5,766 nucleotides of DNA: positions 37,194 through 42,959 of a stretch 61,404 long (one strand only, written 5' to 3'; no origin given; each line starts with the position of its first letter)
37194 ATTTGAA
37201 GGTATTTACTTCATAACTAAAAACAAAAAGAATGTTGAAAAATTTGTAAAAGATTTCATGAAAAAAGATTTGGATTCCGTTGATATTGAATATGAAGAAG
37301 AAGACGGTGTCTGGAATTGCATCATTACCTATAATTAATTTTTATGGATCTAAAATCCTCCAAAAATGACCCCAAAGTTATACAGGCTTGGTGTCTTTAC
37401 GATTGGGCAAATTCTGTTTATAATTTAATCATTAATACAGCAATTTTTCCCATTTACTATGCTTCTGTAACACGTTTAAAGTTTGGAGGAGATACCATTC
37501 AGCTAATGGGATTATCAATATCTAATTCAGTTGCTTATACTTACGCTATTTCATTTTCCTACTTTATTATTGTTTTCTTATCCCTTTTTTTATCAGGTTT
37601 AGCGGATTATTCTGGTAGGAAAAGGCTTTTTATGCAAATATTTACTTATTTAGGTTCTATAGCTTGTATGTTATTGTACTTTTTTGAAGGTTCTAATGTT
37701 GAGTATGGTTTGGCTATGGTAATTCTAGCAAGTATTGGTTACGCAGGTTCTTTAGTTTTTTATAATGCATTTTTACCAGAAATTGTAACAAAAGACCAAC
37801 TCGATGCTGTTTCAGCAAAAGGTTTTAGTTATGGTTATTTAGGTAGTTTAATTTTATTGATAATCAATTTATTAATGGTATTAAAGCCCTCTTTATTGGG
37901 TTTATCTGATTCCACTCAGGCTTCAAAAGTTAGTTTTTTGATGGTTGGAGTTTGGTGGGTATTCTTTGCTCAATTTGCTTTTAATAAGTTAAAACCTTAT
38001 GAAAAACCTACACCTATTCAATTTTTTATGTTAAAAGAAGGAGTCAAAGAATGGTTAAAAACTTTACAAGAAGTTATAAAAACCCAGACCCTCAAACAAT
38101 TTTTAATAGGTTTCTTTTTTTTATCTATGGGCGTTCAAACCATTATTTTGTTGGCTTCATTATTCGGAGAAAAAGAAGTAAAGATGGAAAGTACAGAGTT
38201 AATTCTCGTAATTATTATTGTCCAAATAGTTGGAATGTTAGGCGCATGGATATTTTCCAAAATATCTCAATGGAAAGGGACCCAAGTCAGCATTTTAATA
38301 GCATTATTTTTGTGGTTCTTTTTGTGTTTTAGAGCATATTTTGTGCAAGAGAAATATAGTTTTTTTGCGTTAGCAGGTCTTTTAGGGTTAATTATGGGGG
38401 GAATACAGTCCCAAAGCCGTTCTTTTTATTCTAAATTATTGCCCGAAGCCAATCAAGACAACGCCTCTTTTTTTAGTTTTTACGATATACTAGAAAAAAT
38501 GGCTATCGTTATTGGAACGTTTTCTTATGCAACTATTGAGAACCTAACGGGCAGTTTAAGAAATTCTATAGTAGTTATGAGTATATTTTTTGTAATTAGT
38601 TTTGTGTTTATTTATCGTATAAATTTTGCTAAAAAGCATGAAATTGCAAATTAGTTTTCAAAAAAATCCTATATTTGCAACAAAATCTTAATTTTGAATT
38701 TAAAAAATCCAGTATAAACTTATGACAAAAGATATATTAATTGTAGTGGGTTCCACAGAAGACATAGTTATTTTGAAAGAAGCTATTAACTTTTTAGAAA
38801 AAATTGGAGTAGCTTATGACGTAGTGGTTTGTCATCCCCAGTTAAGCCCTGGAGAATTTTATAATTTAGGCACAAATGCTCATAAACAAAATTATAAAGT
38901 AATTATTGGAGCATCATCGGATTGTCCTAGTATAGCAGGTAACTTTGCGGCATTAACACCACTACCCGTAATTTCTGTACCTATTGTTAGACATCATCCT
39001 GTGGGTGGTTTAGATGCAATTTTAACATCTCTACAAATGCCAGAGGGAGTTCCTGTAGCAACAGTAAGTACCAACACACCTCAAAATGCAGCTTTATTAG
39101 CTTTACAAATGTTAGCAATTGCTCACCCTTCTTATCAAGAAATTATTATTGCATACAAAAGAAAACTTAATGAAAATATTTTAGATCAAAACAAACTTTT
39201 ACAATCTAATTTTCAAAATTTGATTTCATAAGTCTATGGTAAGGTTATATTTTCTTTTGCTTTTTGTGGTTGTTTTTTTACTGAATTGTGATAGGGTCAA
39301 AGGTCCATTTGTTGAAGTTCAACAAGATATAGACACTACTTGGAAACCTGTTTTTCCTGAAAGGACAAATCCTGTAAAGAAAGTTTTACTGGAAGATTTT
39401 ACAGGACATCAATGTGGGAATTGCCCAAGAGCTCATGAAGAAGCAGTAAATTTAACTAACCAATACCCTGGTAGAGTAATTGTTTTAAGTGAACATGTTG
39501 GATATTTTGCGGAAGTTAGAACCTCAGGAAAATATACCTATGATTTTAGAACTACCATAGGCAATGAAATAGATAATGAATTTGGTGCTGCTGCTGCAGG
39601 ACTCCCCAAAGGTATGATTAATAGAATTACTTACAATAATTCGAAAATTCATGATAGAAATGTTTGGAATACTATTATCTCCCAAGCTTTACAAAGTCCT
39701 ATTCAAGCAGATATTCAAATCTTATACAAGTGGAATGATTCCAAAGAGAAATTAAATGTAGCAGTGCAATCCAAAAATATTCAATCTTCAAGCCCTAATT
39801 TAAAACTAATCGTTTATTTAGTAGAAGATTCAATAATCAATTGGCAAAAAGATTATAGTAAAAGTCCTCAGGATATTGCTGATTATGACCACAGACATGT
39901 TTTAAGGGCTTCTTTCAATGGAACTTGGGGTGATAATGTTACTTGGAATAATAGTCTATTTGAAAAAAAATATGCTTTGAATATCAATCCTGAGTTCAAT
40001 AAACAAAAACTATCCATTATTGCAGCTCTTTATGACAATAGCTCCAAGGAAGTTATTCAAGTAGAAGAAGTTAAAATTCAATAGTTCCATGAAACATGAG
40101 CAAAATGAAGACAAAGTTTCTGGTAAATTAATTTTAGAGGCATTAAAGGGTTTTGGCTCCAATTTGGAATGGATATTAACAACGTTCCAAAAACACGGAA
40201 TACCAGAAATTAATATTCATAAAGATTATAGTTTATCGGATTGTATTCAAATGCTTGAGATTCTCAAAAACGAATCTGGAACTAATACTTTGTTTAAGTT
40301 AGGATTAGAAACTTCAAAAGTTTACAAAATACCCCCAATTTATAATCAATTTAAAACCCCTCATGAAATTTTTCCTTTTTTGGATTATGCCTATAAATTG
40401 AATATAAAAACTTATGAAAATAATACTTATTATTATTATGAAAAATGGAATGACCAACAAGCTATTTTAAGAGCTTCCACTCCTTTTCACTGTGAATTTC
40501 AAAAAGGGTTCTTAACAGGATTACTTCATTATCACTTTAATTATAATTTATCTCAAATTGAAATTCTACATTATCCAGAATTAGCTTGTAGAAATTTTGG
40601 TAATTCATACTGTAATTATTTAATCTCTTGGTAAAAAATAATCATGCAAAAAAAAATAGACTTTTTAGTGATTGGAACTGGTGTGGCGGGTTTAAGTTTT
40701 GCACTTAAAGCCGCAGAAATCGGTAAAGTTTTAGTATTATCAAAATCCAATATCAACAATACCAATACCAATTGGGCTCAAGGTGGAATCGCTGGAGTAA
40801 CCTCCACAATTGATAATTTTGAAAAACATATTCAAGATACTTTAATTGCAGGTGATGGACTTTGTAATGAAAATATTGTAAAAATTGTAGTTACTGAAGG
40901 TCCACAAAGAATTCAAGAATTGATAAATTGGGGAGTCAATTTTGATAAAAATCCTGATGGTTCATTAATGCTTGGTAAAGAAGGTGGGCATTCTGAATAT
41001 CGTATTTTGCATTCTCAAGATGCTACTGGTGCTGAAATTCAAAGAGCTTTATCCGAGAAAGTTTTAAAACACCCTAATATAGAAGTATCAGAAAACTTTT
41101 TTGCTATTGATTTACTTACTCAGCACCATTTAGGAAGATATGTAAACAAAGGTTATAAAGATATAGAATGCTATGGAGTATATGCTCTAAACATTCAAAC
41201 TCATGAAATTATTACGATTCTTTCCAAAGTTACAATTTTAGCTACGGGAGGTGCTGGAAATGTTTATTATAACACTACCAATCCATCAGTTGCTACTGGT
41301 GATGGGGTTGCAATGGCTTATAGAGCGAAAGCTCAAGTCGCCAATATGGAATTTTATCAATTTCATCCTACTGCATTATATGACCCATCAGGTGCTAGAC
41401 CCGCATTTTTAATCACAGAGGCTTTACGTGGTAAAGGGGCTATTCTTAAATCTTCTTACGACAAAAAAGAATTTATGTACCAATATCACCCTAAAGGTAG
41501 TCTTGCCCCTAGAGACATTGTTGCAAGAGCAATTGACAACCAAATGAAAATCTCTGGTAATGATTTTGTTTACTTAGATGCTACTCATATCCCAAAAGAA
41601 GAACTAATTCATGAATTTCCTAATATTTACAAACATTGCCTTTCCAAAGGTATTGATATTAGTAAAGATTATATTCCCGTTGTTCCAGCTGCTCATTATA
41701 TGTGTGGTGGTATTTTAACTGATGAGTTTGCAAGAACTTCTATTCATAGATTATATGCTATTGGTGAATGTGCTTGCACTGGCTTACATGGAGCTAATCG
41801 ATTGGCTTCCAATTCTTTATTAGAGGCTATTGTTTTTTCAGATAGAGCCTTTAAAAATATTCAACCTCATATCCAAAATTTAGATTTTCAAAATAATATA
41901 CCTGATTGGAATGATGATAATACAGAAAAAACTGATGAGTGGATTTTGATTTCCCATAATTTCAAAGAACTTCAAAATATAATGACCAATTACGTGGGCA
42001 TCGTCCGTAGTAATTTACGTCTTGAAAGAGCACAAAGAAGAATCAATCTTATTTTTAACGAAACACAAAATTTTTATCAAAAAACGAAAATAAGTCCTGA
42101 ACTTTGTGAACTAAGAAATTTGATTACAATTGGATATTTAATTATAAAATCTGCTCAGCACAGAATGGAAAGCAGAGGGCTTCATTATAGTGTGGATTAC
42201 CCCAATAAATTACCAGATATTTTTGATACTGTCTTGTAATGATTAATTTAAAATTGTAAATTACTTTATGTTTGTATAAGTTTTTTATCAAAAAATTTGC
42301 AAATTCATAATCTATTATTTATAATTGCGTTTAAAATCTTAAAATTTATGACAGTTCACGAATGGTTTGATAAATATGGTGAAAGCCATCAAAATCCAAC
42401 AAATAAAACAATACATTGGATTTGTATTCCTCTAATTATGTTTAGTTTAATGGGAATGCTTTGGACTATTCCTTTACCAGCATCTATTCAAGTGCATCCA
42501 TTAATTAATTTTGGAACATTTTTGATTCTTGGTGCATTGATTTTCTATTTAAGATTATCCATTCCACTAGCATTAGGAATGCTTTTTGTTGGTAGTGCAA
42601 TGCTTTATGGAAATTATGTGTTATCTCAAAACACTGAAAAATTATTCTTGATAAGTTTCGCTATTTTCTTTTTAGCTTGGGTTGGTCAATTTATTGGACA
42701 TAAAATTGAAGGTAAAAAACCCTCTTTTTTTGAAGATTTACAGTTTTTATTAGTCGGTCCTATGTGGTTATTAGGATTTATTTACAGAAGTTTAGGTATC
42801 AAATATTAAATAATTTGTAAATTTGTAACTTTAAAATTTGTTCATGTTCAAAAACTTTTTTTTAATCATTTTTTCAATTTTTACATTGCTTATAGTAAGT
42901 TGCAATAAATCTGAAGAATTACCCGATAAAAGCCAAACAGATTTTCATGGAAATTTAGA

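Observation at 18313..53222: A structured GC-rich repeat family always placed immediately after a stop codon, in sense orientation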

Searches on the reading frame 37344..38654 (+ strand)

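Call 88: search_protein_families(library=pfam, proteins=[window:37344-38654:+], max_evalue=0.00001)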
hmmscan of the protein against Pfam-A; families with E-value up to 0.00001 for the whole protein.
window:37344-38654:+ (436 aa): 2 families
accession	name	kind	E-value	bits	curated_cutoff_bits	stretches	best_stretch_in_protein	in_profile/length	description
PF11700.14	ATG22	-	2.5e-69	234.7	24.1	1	10-432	3-478/482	Vacuole effluxer Atg22 like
PF07690.21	MFS_1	-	2.2e-13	50.3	33.4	1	59-375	29-332/347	Major Facilitator Superfamily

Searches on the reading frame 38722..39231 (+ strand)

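Call 88: search_protein_families(library=pfam, proteins=[window:38722-39231:+], max_evalue=0.00001)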
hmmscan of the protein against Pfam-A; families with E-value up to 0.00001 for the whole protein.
window:38722-39231:+ (169 aa): 1 family
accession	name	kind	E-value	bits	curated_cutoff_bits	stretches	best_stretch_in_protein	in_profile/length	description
PF00731.26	AIRC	-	7.7e-36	123.3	30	1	5-151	2-147/148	AIR carboxylase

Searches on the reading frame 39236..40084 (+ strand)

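Call 88: search_protein_families(library=pfam, proteins=[window:39236-40084:+], max_evalue=0.00001)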
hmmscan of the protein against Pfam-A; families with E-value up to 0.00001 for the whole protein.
window:39236-40084:+ (282 aa): 2 families
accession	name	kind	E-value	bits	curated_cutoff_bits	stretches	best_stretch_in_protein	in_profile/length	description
PF11551.14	Omp28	-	7.3e-29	101.2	34.9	1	120-281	10-167/171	Outer membrane protein Omp28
PF06764.17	DUF1223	-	3.8e-07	30.8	30.7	1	52-200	2-145/202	Protein of unknown function (DUF1223)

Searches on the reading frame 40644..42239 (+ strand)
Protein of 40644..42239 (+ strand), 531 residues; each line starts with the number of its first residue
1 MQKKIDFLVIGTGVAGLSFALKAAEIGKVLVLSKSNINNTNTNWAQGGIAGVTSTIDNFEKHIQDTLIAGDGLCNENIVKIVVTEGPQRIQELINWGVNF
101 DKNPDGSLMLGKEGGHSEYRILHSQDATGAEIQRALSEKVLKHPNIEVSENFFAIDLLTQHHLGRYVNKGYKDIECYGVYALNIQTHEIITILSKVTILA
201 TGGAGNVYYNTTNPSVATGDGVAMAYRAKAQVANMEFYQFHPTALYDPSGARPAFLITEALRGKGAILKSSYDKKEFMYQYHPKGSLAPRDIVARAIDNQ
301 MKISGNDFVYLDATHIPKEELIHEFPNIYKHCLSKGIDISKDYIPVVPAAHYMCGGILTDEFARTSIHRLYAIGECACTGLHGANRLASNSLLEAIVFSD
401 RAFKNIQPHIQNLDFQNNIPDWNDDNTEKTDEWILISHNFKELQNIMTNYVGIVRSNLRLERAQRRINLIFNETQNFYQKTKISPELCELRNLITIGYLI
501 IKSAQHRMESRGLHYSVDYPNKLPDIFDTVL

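Call 88: search_protein_families(library=pfam, proteins=[window:40644-42239:+], max_evalue=0.00001)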
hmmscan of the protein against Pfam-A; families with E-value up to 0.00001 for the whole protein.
window:40644-42239:+ (531 aa): 4 families
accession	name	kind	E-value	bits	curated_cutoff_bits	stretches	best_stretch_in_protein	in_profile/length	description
PF00890.30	FAD_binding_2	-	2.2e-90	304.2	20.4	1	6-392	1-414/414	FAD binding domain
PF02910.25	Succ_DH_flav_C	-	4.1e-13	49.8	20.8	1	441-522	2-89/130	Fumarate reductase flavoprotein C-term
PF07992.20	Pyr_redox_2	-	1.1e-07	32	26.1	0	355-385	255-281/291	Pyridine nucleotide-disulphide oxidoreductase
PF01266.30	DAO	-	1.9e-06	28.1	27.9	1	6-139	1-122/353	FAD dependent oxidoreductase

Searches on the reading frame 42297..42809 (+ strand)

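Call 88: search_protein_families(library=pfam, proteins=[window:42297-42809:+], max_evalue=0.00001)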
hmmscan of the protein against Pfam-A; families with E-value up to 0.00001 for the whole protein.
window:42297-42809:+ (170 aa): 1 family
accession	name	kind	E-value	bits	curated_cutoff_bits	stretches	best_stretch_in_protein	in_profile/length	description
PF06127.16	Mpo1-like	-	5.1e-20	71.8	24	1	19-164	3-93/95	2-hydroxy-palmitic acid dioxygenase Mpo1-like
